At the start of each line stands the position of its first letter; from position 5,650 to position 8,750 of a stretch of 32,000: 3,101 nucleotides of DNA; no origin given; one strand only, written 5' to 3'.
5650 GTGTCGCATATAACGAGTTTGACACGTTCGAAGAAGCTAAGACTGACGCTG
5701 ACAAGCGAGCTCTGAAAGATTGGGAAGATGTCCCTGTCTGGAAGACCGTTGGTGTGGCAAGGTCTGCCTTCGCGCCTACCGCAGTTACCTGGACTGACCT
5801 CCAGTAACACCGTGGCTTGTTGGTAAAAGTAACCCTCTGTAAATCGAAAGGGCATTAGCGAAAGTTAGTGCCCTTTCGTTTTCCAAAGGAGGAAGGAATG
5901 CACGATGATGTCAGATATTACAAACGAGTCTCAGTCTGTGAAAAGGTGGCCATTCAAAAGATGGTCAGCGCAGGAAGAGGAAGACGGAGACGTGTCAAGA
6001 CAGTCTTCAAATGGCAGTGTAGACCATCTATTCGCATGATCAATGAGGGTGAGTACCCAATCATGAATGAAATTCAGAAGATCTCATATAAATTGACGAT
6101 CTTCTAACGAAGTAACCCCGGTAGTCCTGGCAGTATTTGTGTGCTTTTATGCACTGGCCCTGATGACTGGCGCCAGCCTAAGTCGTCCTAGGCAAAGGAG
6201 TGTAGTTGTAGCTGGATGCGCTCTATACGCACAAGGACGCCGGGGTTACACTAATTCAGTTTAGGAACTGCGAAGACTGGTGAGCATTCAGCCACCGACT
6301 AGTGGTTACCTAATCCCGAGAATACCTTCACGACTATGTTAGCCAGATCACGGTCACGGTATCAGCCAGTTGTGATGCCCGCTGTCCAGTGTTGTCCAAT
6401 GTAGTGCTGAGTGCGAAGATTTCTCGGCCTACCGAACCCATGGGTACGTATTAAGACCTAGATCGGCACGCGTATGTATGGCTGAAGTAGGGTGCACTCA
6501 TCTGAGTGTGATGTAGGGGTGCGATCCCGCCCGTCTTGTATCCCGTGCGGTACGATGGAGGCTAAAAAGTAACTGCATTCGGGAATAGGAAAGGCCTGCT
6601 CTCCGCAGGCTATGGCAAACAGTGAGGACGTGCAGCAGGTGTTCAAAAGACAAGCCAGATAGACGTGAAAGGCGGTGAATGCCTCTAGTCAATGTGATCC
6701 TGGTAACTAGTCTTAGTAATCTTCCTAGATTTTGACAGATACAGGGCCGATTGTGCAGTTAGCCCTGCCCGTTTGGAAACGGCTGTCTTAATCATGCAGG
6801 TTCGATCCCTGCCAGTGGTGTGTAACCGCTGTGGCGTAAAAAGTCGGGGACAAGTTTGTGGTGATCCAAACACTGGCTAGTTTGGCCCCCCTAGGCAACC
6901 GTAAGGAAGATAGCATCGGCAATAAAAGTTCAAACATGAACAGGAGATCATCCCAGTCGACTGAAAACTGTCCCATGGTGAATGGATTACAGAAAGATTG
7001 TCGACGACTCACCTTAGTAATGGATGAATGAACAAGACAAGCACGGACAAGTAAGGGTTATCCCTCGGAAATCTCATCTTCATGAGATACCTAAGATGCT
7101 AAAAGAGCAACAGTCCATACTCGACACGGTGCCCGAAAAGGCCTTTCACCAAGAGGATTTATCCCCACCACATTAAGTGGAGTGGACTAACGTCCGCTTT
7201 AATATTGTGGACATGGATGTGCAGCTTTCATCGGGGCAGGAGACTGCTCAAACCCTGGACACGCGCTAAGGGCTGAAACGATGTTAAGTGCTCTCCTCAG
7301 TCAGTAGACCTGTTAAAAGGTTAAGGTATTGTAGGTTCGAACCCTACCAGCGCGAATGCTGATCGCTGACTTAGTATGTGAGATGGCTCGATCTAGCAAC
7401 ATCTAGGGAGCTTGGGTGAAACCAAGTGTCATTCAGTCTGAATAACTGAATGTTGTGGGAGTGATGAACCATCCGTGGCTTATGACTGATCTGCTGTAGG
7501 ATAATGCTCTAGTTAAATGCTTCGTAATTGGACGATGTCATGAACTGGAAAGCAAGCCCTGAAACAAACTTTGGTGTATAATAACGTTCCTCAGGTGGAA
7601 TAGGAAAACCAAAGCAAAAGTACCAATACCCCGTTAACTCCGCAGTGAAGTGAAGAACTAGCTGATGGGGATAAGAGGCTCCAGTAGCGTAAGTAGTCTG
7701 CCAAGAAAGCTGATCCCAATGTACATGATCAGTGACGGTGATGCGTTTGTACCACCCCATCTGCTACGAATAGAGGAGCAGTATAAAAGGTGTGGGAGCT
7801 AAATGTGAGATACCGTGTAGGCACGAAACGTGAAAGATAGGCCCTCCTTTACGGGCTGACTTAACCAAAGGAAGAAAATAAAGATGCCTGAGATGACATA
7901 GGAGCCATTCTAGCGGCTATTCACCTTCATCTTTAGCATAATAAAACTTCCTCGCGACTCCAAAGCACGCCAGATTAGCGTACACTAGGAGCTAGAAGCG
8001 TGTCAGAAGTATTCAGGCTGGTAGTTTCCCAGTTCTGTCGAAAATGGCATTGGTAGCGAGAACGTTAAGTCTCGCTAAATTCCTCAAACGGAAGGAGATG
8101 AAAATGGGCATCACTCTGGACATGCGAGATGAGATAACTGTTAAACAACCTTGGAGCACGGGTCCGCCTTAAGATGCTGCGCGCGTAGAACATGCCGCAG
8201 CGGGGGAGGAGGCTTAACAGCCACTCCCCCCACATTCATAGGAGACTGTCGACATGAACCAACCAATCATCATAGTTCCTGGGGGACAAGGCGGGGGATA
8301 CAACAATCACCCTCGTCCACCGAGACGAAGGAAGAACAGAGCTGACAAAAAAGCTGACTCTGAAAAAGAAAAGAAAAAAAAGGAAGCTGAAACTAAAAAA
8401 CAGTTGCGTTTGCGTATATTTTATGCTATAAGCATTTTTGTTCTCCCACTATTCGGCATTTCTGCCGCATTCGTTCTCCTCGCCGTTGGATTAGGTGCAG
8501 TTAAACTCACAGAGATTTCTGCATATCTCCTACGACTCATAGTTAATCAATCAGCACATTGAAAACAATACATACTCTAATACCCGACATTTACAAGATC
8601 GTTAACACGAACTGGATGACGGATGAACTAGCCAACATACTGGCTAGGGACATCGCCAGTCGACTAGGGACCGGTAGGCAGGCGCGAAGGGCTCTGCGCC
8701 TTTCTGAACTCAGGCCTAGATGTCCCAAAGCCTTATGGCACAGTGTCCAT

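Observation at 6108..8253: About 2.1 kb without a credible ORF in a gap-free phage genome: candidate giant ornate noncoding RNA locus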

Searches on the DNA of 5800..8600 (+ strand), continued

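Call 78: search_rna_families(source=window, start=6700, end=7400, threshold=evalue, max_evalue=10, show_alignments=3)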
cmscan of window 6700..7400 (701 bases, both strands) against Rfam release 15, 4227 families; matches with E-value up to 10: 3.
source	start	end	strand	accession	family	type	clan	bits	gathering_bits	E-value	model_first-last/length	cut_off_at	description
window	6917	6959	-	RF01172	sn2343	Gene; snRNA; snoRNA; CD-box;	-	14.2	60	4.1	1-78/78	no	Small nucleolar RNA sn2343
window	6779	6820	+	RF00005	tRNA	Gene; tRNA;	CL00001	14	29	8.9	1-71/71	no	tRNA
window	7065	7115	-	RF00066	U7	Gene; snRNA;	-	12.4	34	7.4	1-62/62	no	U7 small nuclear RNA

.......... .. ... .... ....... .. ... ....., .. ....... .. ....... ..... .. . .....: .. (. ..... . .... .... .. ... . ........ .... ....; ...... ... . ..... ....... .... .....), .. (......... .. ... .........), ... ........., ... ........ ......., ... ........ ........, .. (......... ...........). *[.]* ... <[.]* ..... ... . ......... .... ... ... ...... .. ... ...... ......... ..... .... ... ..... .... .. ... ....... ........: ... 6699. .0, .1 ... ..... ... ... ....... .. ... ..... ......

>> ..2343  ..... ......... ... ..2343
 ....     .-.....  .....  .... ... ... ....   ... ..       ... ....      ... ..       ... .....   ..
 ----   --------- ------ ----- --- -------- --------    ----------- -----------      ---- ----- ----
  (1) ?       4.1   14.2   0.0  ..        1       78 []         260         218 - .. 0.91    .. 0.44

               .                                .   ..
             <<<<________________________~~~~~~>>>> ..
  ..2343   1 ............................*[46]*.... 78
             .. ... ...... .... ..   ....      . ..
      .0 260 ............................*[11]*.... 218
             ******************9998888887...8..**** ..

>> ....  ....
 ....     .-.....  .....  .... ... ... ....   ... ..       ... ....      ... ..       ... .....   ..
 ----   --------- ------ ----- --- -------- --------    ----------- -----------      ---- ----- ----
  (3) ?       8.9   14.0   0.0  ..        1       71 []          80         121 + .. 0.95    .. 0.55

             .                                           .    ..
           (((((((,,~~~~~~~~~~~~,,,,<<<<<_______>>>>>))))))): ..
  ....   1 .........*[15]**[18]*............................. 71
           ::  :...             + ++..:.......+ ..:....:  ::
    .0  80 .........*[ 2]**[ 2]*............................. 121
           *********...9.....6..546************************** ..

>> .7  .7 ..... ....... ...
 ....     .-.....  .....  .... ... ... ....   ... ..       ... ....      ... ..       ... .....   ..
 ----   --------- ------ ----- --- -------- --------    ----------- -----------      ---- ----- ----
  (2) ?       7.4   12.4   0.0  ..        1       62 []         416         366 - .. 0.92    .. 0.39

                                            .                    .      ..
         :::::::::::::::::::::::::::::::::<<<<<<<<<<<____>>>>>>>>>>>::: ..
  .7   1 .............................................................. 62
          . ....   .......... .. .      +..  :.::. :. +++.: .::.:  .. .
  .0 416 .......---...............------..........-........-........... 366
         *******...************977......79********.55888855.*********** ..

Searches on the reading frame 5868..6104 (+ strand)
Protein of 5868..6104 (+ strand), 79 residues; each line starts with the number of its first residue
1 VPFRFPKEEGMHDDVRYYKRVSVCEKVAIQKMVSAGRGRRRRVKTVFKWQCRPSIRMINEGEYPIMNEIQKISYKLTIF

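Call 49: search_protein_families(library=pfam, proteins=[window:5868-6104:+], max_evalue=0.01)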
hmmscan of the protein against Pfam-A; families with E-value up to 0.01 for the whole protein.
window:5868-6104:+ (79 aa): 0 families

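Call 79: search_protein_families(library=phrogs, proteins=[window:5868-6104:+], max_evalue=0.001)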
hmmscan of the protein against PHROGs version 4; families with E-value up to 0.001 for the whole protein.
window:5868-6104:+ (79 aa): 0 families
